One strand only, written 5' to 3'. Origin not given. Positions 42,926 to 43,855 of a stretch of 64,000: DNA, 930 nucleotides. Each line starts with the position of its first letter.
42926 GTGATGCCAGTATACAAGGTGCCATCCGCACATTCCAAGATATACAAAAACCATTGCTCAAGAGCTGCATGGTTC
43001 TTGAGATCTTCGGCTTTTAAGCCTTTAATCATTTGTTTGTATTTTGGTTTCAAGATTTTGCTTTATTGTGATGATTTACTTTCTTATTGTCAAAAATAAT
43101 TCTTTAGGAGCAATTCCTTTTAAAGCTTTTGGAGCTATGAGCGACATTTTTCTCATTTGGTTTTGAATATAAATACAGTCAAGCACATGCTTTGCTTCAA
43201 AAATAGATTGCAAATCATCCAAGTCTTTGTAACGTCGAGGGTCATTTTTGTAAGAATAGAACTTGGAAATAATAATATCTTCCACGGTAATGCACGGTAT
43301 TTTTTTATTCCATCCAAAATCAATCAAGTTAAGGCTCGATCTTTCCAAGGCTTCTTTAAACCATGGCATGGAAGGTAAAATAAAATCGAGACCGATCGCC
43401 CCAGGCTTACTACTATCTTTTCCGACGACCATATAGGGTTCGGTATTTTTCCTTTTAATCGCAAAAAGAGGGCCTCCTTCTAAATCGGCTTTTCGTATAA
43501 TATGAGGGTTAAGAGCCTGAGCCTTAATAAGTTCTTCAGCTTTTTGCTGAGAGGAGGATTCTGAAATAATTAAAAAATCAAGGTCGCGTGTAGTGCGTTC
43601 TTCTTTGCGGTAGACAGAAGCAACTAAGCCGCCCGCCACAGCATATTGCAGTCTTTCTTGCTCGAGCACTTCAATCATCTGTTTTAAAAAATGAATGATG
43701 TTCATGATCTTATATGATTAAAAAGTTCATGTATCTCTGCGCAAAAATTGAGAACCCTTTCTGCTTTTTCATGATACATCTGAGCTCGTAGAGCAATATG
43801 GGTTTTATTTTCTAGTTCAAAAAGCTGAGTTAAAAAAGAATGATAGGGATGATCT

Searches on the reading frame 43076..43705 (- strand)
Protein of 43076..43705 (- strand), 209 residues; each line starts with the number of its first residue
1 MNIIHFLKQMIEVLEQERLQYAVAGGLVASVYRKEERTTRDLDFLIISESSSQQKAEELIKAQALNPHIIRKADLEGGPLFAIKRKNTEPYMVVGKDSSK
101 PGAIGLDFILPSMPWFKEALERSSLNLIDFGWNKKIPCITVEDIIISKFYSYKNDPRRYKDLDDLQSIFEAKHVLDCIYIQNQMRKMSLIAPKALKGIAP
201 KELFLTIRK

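Call 3: search_protein_families(library=pfam, proteins=[window:43076-43705:-], max_evalue=1)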
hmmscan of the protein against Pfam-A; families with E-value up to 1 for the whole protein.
window:43076-43705:- (209 aa): 4 families
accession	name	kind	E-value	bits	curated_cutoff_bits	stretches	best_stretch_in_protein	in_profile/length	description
PF08843.17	AbiEii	-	4.2e-08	33.8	22.5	1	16-173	10-171/238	Nucleotidyl transferase AbiEii toxin, Type IV TA system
PF19502.5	DUF6036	-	0.0089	16.3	23.6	0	14-48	15-47/164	Nucleotidyltransferase of unknown function (DUF6036)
PF09970.15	DUF2204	-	0.038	14.1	20.3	1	7-51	5-49/181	Nucleotidyl transferase of unknown function (DUF2204)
PF04278.17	Tic22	-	0.12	12.1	23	1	43-105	29-85/244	Tic22-like family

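Call 4: search_protein_families(library=padloc, proteins=[window:43076-43705:-], max_evalue=1)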
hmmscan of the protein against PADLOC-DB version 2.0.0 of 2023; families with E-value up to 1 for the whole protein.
window:43076-43705:- (209 aa): 6 families
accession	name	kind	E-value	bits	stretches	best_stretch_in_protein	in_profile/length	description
PDLC02291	AbiEii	-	8.4e-05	20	1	18-170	54-202/310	AbiEii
PDLC02288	AbiEii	-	0.00016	18.7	1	25-61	58-93/294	AbiEii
PDLC04369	PDC-M05A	-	0.0027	15.4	1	7-60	92-141/201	-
PDLC02326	AbiEii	-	0.0037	15.3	1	25-59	52-86/133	AbiEii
PDLC02319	AbiEii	-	0.0085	13.8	1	19-60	16-57/241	AbiEii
PDLC02308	AbiEii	-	0.019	12.7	1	33-64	43-74/279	AbiEii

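Call 5: search_protein_families(library=ncbifam, proteins=[window:43076-43705:-], max_evalue=1)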
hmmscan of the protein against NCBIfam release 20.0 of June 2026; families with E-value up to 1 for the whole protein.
window:43076-43705:- (209 aa): 0 families

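Call 6: find_homologous_proteins(query=window:43076-43705:-, max_evalue=0.001)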
Query window:43076-43705:- (209 aa): 225 proteins with E <= 0.001 among 411 candidates; the best 120 are listed.
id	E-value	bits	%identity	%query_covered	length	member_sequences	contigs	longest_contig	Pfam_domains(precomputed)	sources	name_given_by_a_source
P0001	1.4e-132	458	100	100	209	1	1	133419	PF08843.18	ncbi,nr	ncbi:nucleotidyl transferase AbiEii/AbiGii toxin family protein [bacterium]|nr:nucleotidyl transfera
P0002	3.4e-76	274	58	100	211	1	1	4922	PF08843.18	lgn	-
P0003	1.2e-73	265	56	100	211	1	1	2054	PF08843.18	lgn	-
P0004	4.5e-73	263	56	100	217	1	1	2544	-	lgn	-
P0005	1.5e-72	262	57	100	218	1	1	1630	-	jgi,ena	-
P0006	3.0e-72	261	57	100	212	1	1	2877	PF08843.18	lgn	-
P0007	3.4e-72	261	56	100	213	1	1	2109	PF08843.18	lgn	-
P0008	3.6e-72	260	56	100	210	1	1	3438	PF08843.18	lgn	-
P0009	4.0e-72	260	57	100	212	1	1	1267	PF08843.18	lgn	-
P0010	4.8e-72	260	57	100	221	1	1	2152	-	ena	-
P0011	1.4e-71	259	56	100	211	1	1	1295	PF08843.18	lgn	-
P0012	1.9e-71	258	56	100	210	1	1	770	PF08843.18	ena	-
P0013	7.5e-71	256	55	100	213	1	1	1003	PF08843.18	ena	-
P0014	7.7e-71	256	56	100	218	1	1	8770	-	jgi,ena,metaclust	metaclust:\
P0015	8.3e-71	256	58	97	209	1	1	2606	PF08843.18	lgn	-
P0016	1.8e-70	255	59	97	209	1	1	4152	PF08843.18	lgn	-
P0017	2.4e-70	254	53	100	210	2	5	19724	PF08843.18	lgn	-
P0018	2.7e-70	254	56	100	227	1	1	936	PF08843.18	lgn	-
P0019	3.4e-70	254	55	99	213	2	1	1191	PF08843.18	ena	-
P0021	4.4e-70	254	56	100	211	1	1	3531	PF08843.18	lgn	-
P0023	8.3e-70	253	55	100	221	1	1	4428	PF08843.18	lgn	-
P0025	1.8e-69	252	56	100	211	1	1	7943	PF08843.18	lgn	-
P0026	3.5e-69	251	55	100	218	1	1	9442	PF08843.18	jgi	-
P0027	3.5e-69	251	56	100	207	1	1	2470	PF08843.18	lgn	-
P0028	3.8e-69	251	57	97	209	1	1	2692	PF08843.18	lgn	-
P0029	3.8e-69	251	55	100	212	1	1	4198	PF08843.18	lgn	-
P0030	4.1e-69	250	56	100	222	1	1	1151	PF08843.18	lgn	-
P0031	4.4e-69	250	55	100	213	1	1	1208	PF08843.18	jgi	jgi:hypothetical protein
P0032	4.7e-69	250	57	97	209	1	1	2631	PF08843.18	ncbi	-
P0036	6.0e-69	250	56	100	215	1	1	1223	PF08843.18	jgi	jgi:hypothetical protein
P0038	6.8e-69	250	56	100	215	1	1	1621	PF08843.18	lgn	-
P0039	8.5e-69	249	54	100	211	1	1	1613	PF08843.18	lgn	-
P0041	2.3e-68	248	53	100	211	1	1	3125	PF08843.18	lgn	-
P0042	2.3e-68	248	56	99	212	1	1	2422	PF08843.18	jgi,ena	-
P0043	4.3e-68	247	55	99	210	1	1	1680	PF08843.18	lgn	-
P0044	5.7e-68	247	54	100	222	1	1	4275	PF08843.18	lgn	-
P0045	5.7e-68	247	56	97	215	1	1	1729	PF08843.18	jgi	jgi:hypothetical protein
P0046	5.9e-68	247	56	100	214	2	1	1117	PF08843.18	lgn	-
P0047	6.5e-68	247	56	98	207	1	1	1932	PF08843.18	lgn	-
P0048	8.2e-68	246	55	100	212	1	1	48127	PF08843.18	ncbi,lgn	-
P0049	9.2e-68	246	53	100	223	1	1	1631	PF08843.18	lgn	-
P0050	9.8e-68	246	54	97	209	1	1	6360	PF08843.18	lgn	-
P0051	1.1e-67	246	53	100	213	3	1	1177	PF08843.18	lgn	-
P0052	1.4e-67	246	56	100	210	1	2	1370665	PF08843.18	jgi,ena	jgi:hypothetical protein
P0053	1.4e-67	246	55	100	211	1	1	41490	PF08843.18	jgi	jgi:hypothetical protein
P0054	1.5e-67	245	55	100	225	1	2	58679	PF08843.18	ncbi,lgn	-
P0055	1.5e-67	245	55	100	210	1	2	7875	PF08843.18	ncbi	-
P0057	2.9e-67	244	56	100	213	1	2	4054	PF08843.18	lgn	-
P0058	3.8e-67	244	56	97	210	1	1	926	PF08843.18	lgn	-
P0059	3.9e-67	244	54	100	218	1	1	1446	PF08843.18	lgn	-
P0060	4.4e-67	244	53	97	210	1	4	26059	PF08843.18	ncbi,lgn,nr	ncbi:MAG: nucleotidyl transferase AbiEii/AbiGii toxin family protein [Deltaproteobacteria bacterium]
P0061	4.9e-67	244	55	100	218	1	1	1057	PF08843.18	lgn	-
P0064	6.6e-67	243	53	100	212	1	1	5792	PF08843.18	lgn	-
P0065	7.4e-67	243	55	100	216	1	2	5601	PF08843.18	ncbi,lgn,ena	-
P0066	8.2e-67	243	54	100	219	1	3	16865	PF08843.18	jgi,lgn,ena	-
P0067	8.8e-67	243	53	100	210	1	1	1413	PF08843.18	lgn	-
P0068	1.1e-66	243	54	100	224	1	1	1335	PF08843.18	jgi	jgi:hypothetical protein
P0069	1.1e-66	243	56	97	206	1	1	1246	PF08843.18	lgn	-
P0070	1.3e-66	242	56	96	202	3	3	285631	PF08843.18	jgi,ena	jgi:hypothetical protein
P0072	1.4e-66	242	54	97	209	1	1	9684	PF08843.18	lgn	-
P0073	1.5e-66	242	52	100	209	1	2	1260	PF08843.18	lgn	-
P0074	2.0e-66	242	54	97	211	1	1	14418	PF08843.18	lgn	-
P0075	2.3e-66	242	52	100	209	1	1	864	PF08843.18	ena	-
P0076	2.5e-66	241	54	100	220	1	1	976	PF08843.18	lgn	-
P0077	2.9e-66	241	54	100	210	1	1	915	PF08843.18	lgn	-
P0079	3.6e-66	241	56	97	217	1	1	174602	PF08843.18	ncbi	ncbi:MAG: nucleotidyl transferase AbiEii/AbiGii toxin family protein [Pseudomonadota bacterium]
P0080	4.2e-66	241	55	97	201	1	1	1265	PF08843.18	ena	-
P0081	5.0e-66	240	54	100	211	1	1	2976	PF08843.18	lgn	-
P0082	6.0e-66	240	52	100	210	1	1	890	PF08843.18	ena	-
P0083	6.1e-66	240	53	97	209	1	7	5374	PF08843.18,PF19502.6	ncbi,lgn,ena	-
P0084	8.8e-66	240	54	100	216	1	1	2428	PF08843.18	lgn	-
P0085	8.9e-66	240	56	97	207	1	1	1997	PF08843.18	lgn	-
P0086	9.7e-66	239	54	100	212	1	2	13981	PF08843.18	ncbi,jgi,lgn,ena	-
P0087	1.0e-65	239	54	97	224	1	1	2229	PF08843.18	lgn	-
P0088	1.2e-65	239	54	100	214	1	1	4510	PF08843.18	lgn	-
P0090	1.4e-65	239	51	100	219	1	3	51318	PF08843.18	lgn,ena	-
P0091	1.4e-65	239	53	100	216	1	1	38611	PF08843.18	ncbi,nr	ncbi:MAG: nucleotidyl transferase AbiEii/AbiGii toxin family protein [Deltaproteobacteria bacterium]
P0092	1.7e-65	239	54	100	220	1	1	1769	PF08843.18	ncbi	-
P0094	2.8e-65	238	53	97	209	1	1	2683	PF08843.18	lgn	-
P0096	3.1e-65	238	54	100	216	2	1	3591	PF08843.18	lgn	-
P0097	4.1e-65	237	53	97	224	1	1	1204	PF08843.18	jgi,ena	-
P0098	6.1e-65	237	54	100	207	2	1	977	PF08843.18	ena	-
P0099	9.0e-65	236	55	97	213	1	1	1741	PF08843.18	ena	-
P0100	1.0e-64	236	52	100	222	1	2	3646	PF08843.18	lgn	-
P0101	1.3e-64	236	53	100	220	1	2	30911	PF08843.18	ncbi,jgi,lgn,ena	-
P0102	2.2e-64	235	53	97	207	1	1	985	PF08843.18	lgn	-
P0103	2.5e-64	235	53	100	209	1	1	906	PF08843.18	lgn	-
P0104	2.6e-64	235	52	97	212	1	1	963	PF08843.18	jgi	jgi:hypothetical protein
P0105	2.6e-64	235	52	100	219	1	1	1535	PF08843.18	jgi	jgi:predicted nucleotidyltransferase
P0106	2.8e-64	235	53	100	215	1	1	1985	PF08843.18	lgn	-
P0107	4.4e-64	234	53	100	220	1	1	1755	PF08843.18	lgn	-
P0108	5.5e-64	234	52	97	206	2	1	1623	PF08843.18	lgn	-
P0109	6.2e-64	234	53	100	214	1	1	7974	PF08843.18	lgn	-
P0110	7.1e-64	233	53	97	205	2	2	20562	PF08843.18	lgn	-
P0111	8.6e-64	233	52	100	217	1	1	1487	PF08843.18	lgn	-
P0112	1.1e-63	233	54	99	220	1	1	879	PF08843.18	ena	-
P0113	1.7e-63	232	54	97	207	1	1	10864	PF08843.18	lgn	-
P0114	3.5e-63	231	53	98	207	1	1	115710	PF08843.18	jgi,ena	-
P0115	4.2e-63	231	54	97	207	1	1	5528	PF08843.18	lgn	-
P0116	5.3e-63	231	52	100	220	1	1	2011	PF08843.18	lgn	-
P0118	1.1e-62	230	52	100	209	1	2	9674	PF08843.18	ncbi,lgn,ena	-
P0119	1.2e-62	229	51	100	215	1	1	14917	PF08843.18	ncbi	-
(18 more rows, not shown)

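Call 7: find_encoding_contigs(protein=window:43076-43705:-, flank=10000, max_places=6)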
Protein window:43076-43705:- (209 aa): no gene with exactly this product is on record in the collection.

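Call 9: find_related_loci(query=A1, collection=genome_contigs, flank=6000)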
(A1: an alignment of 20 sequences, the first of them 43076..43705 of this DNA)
Query A1 (209 aa) in genome_contigs; peptide patterns used: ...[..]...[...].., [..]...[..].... (x = any residue, [..] = any of these).
37 stretches matched a pattern; 12 encode a relative of the query (tblastn E <= 1e-3); 12 distinct loci.
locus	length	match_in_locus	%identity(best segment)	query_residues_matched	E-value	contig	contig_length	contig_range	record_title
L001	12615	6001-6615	55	1-206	6e-79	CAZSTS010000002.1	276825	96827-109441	MAG TPA_asm: uncultured Nitrospirales bacterium isolate SRP200020_co4_91 genome assembly, contig: NODE_5_length_276825_c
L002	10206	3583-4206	55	1-209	2e-76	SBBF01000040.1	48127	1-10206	MAG: Nitrospira sp. isolate Bin_29_2_1 Hy_contig21428, whole genome shotgun sequence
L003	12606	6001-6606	56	1-203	2e-73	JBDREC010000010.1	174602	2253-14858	MAG: Pseudomonadota bacterium isolate MEGAHIT-group-1.295 k141_12433389, whole genome shotgun sequence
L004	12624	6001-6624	53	1-209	1e-72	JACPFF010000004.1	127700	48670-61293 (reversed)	MAG: Deltaproteobacteria bacterium isolate NC_groundwater_354_Ag_B-0.1um_58_14 GD18-4_B1_scaffold_149095, whole genome s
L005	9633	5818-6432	51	1-209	4e-72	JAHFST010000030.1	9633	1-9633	MAG: Deltaproteobacteria bacterium isolate nzgw603 NODE_2236_length_9634_cov_7.241564, whole genome shotgun sequence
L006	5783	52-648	55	10-209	5e-71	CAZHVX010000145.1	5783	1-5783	MAG TPA_asm: uncultured Pseudomonadota bacterium isolate SRP256446_co1_199 genome assembly, contig: NODE_9670_length_578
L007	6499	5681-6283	47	1-201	9e-60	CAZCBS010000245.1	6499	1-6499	MAG TPA_asm: uncultured Bacteriovoracaceae bacterium isolate binchicken_co185_82 genome assembly, contig: NODE_23931_len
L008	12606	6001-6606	45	1-203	6e-57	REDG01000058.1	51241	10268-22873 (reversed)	MAG: Bradymonadales bacterium isolate DLM2.Bin98 NODE_554_length_51241_cov_10.0343, whole genome shotgun sequence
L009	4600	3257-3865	46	1-204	5e-56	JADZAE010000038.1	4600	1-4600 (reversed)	MAG: Deltaproteobacteria bacterium isolate SJ607 c_000000756131, whole genome shotgun sequence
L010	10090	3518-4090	44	1-196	1e-55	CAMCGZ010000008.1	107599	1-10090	MAG: Bdellovibrio sp. ZAP7 isolate MsE-30jul19-120 genome assembly, contig: MsE-30jul19-C234, whole genome shotgun seque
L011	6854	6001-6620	44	1-209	8e-42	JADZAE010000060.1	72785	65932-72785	MAG: Deltaproteobacteria bacterium isolate SJ607 c_000001288439, whole genome shotgun sequence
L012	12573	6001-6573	50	1-192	1e-61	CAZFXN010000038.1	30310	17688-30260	MAG TPA_asm: uncultured Bdellovibrionales bacterium isolate SRP128246_co1_509 genome assembly, contig: NODE_2465_length_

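Call 13: find_related_loci(query=A1, collection=metagenome_contigs, flank=4000)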
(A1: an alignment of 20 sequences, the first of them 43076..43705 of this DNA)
Query A1 (209 aa) in metagenome_contigs; peptide patterns used: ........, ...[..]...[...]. (x = any residue, [..] = any of these).
283 stretches matched a pattern; 18 encode a relative of the query (tblastn E <= 1e-3); 17 distinct loci.
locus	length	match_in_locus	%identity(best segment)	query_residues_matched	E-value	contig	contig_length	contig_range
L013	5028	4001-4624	56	1-209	4e-79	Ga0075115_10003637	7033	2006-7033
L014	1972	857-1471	56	1-206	5e-79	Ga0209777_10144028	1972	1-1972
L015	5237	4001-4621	54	1-208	1e-74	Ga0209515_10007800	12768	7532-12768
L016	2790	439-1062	54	1-209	2e-75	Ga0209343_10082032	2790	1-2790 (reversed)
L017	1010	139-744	53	1-203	1e-79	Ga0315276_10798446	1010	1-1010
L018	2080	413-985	50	1-192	3e-63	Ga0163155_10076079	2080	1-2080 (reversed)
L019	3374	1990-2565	49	1-196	2e-60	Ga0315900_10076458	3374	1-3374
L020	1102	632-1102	57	1-159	3e-63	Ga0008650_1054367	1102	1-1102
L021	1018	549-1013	53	1-156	2e-61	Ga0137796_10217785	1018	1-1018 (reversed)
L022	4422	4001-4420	62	6-146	5e-57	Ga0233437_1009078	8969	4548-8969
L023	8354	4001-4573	47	1-196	1e-56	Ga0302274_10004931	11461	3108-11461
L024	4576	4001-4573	45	1-192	8e-56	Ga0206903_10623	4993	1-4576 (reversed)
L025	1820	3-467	53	54-209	3e-54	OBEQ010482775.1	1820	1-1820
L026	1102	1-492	53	38-205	2e-54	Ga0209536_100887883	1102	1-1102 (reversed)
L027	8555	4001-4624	53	1-209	3e-73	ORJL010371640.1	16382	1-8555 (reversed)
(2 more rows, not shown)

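Call 18: search_solved_structures(query=A1, max_evalue=10, show_alignments=2)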
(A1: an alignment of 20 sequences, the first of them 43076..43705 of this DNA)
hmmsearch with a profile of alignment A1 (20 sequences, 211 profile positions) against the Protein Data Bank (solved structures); distinct sequences matched with E-value up to 10: 3.
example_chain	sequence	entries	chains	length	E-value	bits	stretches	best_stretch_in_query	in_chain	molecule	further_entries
8an4_A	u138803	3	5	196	0.00036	23.5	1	5-177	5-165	Bacterial toxin | Nucleotidyl transferase AbiEii/AbiGii toxin family protein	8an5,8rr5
5uvd_A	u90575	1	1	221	0.15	15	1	3-52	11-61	Nucleotidyltransferase-like protein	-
7oac_A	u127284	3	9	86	0.3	13.9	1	143-197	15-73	General control transcription factor GCN4,conserved hypothetical protein residues 311-335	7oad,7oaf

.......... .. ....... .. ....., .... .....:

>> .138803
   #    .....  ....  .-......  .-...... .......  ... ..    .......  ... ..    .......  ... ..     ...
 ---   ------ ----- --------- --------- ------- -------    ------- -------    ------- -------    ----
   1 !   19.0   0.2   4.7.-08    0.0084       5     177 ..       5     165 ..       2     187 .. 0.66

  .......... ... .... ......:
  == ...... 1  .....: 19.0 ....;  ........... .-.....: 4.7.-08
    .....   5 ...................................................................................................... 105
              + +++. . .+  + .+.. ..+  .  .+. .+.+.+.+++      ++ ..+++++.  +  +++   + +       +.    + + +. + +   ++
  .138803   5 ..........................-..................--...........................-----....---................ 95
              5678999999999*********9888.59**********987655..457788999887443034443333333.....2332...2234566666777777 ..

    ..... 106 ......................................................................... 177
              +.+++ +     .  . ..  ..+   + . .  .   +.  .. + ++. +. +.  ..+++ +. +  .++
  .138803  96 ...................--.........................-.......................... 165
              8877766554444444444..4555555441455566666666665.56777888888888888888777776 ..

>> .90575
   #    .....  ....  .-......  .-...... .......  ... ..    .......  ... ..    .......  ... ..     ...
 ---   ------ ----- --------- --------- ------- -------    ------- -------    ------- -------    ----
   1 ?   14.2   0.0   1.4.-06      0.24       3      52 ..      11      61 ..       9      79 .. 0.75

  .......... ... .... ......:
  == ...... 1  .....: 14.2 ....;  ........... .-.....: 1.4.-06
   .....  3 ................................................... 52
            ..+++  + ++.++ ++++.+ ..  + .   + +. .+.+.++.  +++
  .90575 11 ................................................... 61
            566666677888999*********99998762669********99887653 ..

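Call 25: predict_structure(alignment_id=A1)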
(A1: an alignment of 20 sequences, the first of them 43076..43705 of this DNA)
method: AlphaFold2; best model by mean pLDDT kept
length: 209 residues; sequences in the alignment: 20
mean_pLDDT: 87.5   pTM: 0.85
mean pLDDT of the five models: 87.5, 86.6, 86.3, 86.1, 71.0
residues with pLDDT >= 90: 130; 70-90: 60; 50-70: 16; < 50: 3
segments of 3 or more residues with pLDDT < 50: none
pLDDT, mean of each block of 10 residues (from residue 1): 90 95 93 87 90 95 92 69 68 87 89 92 95 94 93 75 85 94 92 90 70
secondary structure, 60 per line:
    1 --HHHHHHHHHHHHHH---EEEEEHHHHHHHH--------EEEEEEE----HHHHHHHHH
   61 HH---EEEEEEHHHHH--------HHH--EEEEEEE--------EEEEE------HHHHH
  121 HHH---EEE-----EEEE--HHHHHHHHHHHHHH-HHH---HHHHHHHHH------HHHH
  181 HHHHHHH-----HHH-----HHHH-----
elements in order: H3-16 E20-24 H25-32 E41-47 H52-62 E66-71 H72-76 E90-96 E105-109 H116-123 E127-129 E135-138 H141-154 H162-170 H177-187 H201-204

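Call 29: fold_search(model_id=the predicted structure, library=pdb)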
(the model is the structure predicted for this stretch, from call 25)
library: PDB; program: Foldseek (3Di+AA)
matches with E <= 10: 397; with E <= 0.001: 9
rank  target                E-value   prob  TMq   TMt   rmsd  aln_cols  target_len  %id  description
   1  8an5_B                9.4e-09  1.00  0.62  0.69   5.8       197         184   17  MenAT1 toxin-antitoxin complex (rv0078a-rv0078b) from Mycobacterium tuberculosis H37Rv (released 2023-08-02)
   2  8an4_A                2.1e-08  1.00  0.59  0.63   4.9       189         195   21  MenT1 toxin (rv0078a) from Mycobacterium tuberculosis H37Rv (released 2023-08-02)
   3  8an5_A                2.4e-08  1.00  0.63  0.68   5.6       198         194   19  MenAT1 toxin-antitoxin complex (rv0078a-rv0078b) from Mycobacterium tuberculosis H37Rv (released 2023-08-02)
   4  8an4_B                7.4e-08  1.00  0.64  0.70   5.7       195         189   18  MenT1 toxin (rv0078a) from Mycobacterium tuberculosis H37Rv (released 2023-08-02)
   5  8rr5                  6.6e-07  1.00  0.50  0.58   7.6       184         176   18  MenT1 toxin (rv0078a) from Mycobacterium tuberculosis H37Rv, phosphorylated at T39 (released 2024-09-11)
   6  5uvd                  1.7e-04  1.00  0.45  0.43   6.7       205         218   15  Crystal structure of an antigenic nucleotidyltransferase-like protein from Paracoccidioides brasiliensis (released 2018-01-31)
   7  5kqj_MODEL_1_A        4.9e-04  1.00  0.56  0.62   5.0       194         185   12  Solution Structure of Antibiotic-Resistance Factor ANT(2'')-Ia Reveals Substrate-Regulated Conformation Dynami (released 2017-07-12)
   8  4fo1_A                5.6e-04  1.00  0.46  0.58   5.4       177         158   18  Crystal structure of lincosamide antibiotic adenylyltransferase LnuA, apo (released 2012-07-04)
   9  1vfg_A                9.2e-04  0.97  0.36  0.25   9.6       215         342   17  Crystal structure of tRNA nucleotidyltransferase complexed with a primer tRNA and an incoming ATP analog (released 2004-08-10)
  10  6j7p                  1.0e-03  0.98  0.36  0.28  13.5       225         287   13  Crystal structure of toxin TglT (unusual type guanylyltransferase-like toxin, Rv1045) mutant E146Q co-expressed with Tak (released 2020-05-13)
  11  6j7r                  1.3e-03  0.97  0.35  0.27  11.9       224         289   13  Crystal structure of toxin TglT (unusual type guanylyltransferase-like toxin, Rv1045) mutant S78A co-expressed with TakA (released 2020-05-13)
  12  4xje                  1.6e-03  1.00  0.53  0.61   5.3       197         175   12  CRYSTAL STRUCTURE OF ANT(2") IN COMPLEX WITH AMP AND TOBRAMYCIN (released 2016-01-20)
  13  1vfg_B                1.8e-03  0.96  0.36  0.24   9.6       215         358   17  Crystal structure of tRNA nucleotidyltransferase complexed with a primer tRNA and an incoming ATP analog (released 2004-08-10)
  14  4wqk                  3.2e-03  1.00  0.52  0.60   5.3       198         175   13  Crystal structure of aminoglycoside nucleotidylyltransferase ANT(2")-Ia, apo form (released 2014-11-12)
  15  6j7n                  4.4e-03  0.99  0.46  0.35   6.3       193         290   15  Crystal structure of toxin TglT (unusual type guanylyltransferase-like toxin, Rv1045) mutant D82A co-expressed with TakA (released 2020-05-13)
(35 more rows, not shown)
